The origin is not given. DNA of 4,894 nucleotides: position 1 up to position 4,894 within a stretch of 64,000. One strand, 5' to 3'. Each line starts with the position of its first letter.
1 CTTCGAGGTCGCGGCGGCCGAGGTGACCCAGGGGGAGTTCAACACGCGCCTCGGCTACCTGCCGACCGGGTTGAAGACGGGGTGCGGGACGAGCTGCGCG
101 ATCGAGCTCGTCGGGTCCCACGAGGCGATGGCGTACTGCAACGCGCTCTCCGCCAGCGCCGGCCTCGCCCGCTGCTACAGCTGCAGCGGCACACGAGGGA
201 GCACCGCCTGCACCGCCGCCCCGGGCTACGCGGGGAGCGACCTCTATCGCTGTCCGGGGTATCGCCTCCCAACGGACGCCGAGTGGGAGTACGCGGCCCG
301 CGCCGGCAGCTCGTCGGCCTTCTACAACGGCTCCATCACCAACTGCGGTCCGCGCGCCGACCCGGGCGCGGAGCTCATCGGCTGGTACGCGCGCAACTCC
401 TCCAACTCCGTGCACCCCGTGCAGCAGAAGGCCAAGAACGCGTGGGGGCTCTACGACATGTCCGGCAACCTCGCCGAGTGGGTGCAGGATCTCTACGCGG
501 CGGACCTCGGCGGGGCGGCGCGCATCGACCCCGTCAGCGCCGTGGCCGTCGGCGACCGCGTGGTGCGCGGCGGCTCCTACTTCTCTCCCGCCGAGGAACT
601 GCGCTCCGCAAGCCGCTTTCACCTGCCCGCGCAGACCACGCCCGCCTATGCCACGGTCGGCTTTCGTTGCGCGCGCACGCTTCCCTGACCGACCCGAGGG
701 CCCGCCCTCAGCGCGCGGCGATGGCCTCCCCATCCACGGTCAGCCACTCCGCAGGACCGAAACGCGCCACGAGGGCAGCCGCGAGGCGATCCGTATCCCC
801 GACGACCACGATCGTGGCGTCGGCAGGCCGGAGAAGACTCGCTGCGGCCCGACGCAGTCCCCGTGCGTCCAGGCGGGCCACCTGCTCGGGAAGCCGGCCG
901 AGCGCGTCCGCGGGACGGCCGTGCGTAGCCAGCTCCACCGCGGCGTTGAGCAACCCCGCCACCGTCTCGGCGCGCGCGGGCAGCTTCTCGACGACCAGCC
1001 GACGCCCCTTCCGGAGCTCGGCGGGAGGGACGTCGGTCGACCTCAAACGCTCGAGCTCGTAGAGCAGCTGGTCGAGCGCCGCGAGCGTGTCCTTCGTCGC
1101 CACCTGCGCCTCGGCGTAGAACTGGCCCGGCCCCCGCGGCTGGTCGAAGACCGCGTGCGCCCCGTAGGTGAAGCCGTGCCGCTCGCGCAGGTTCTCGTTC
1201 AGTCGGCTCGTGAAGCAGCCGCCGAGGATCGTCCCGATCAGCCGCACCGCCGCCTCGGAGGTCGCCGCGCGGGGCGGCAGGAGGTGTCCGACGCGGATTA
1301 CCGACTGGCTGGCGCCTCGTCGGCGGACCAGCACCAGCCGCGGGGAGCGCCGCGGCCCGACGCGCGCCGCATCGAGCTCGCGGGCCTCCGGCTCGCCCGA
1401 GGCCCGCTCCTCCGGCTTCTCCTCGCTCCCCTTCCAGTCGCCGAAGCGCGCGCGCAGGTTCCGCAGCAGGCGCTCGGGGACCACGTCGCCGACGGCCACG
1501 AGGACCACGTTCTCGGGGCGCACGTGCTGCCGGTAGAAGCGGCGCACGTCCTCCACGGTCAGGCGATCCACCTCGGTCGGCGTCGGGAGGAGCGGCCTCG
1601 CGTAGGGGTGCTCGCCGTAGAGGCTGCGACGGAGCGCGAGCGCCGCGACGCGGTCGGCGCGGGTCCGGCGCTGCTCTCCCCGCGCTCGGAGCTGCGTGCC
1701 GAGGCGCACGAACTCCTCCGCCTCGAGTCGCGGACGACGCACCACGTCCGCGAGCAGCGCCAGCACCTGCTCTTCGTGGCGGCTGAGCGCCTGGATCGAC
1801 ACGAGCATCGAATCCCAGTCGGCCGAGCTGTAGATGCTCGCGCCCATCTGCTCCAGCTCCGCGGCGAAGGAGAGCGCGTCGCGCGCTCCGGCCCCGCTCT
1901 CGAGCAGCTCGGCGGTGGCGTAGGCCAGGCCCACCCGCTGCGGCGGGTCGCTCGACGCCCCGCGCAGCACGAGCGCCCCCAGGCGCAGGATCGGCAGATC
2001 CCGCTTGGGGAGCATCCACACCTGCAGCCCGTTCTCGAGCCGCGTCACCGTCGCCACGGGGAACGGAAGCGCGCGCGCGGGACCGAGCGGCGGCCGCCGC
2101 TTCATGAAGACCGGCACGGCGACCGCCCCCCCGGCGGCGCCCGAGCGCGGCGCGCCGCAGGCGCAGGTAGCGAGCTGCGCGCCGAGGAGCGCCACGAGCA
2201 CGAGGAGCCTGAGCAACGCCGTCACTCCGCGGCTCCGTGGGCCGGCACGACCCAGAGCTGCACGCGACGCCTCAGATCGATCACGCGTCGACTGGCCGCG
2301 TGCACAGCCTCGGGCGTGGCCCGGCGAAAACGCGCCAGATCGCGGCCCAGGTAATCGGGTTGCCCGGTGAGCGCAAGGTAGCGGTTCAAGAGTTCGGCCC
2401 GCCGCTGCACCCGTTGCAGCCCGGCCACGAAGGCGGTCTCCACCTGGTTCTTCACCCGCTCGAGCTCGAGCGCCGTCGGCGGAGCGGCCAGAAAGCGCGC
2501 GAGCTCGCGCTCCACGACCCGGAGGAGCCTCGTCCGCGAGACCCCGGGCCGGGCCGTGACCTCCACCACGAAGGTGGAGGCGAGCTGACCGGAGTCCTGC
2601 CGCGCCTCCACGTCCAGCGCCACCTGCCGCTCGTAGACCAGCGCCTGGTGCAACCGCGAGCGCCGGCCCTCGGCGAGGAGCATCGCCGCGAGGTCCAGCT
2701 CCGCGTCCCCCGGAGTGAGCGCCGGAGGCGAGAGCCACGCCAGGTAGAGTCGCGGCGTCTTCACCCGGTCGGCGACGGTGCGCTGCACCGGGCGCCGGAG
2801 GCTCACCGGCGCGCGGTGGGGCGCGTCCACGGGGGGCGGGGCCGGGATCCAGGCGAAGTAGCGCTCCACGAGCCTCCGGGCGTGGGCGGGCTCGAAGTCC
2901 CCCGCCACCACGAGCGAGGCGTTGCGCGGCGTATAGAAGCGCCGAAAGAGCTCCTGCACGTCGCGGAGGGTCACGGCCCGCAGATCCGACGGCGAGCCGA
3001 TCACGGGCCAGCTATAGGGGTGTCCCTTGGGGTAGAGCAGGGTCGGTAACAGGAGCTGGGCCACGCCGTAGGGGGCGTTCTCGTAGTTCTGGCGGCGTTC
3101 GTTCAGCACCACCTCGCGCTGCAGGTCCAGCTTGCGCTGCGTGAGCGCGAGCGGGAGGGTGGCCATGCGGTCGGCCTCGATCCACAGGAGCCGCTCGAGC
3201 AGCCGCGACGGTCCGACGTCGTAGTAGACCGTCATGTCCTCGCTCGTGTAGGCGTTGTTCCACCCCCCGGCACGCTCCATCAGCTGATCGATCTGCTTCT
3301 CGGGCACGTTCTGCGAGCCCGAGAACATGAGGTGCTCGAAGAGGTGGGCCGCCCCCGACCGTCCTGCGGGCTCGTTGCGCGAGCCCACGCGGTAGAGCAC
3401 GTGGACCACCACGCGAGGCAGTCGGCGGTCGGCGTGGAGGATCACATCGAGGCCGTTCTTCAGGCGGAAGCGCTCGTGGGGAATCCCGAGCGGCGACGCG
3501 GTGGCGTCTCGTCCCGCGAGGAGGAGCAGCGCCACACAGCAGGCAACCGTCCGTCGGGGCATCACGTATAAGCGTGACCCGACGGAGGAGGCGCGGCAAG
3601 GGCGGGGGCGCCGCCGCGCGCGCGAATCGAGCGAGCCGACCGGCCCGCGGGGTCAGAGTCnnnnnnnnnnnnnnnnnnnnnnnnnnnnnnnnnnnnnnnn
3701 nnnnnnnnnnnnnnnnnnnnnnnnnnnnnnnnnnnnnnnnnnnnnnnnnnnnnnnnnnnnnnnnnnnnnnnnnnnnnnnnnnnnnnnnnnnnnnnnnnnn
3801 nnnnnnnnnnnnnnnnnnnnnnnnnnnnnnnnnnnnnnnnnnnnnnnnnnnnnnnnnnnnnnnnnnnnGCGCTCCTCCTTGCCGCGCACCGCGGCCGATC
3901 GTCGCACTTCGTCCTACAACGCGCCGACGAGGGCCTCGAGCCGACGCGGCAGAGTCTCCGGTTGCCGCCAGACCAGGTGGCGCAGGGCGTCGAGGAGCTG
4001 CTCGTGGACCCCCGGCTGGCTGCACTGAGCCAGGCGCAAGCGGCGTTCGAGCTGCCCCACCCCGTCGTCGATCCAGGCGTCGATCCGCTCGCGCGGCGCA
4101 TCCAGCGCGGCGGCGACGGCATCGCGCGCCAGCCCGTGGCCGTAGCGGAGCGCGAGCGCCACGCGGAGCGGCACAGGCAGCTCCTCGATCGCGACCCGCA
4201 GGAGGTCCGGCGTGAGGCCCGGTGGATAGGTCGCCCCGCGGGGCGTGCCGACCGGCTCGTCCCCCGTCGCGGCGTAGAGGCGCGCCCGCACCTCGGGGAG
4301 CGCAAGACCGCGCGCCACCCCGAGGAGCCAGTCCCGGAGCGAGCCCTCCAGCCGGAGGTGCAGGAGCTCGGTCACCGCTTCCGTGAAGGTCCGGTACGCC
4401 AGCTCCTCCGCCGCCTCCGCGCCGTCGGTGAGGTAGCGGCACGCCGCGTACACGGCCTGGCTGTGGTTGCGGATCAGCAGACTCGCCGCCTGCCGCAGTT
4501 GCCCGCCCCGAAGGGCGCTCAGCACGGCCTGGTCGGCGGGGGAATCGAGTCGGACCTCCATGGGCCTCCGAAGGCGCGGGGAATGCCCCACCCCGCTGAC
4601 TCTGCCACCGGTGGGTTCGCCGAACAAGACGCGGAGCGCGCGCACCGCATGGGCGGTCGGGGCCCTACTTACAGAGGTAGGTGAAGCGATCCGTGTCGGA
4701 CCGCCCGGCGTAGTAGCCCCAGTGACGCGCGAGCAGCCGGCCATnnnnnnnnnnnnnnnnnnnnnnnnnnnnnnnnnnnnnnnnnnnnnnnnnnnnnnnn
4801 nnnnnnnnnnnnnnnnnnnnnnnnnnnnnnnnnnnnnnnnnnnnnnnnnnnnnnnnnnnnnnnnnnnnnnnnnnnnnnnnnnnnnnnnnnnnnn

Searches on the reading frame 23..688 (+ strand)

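Call 21: search_protein_families(library=pfam, proteins=[window:23-688:+], max_evalue=0.001)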
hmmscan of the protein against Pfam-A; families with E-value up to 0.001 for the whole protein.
window:23-688:+ (221 aa): 1 family
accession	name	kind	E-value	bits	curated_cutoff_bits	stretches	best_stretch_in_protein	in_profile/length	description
PF03781.23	FGE-sulfatase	-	9e-30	104.6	23.3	1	32-218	98-255/255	Sulfatase-modifying factor enzyme 1-like domain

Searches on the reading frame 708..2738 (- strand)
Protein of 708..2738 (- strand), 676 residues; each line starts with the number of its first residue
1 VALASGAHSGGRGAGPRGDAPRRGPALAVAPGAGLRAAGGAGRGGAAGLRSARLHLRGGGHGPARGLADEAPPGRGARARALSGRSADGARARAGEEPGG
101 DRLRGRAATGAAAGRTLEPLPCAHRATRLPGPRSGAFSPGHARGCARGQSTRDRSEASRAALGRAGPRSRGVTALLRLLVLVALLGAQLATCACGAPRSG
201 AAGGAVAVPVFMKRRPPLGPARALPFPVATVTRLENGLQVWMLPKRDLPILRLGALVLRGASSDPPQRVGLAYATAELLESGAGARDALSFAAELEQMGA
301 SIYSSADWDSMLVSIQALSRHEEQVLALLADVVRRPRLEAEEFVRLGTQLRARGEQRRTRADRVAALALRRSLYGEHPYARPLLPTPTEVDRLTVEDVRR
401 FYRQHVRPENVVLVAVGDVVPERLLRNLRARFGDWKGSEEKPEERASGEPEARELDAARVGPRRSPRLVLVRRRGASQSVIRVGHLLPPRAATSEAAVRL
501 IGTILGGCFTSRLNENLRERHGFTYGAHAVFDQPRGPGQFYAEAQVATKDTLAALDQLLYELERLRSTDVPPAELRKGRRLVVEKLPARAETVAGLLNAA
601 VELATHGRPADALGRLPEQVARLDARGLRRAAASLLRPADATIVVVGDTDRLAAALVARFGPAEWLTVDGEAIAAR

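Call 21: search_protein_families(library=pfam, proteins=[window:708-2738:-], max_evalue=0.001)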
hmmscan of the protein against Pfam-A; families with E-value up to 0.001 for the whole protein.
window:708-2738:- (676 aa): 2 families
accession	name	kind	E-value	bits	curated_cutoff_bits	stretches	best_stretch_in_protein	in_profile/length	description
PF05193.26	Peptidase_M16_C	-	7.9e-29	101.2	23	1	393-580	2-179/181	Peptidase M16 inactive domain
PF00675.25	Peptidase_M16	-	7e-11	42.7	22.3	1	256-384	18-146/149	Insulinase (Peptidase family M16)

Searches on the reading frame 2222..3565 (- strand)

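Call 21: search_protein_families(library=pfam, proteins=[window:2222-3565:-], max_evalue=0.001)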
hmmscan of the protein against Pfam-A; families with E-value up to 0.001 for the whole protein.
window:2222-3565:- (447 aa): 2 families
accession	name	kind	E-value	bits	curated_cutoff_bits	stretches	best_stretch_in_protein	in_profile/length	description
PF05193.26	Peptidase_M16_C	-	1.6e-29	103.5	23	1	198-374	2-180/181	Peptidase M16 inactive domain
PF00675.25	Peptidase_M16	-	3.1e-18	66.5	22.3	1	42-164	3-123/149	Insulinase (Peptidase family M16)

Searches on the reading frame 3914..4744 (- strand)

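Call 21: search_protein_families(library=pfam, proteins=[window:3914-4744:-], max_evalue=0.001)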
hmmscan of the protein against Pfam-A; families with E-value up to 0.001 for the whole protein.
window:3914-4744:- (276 aa): 1 family
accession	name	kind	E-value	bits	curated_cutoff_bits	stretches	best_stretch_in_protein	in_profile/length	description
PF04542.20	Sigma70_r2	-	0.00051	20.2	24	0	90-154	1-67/71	Sigma-70 region 2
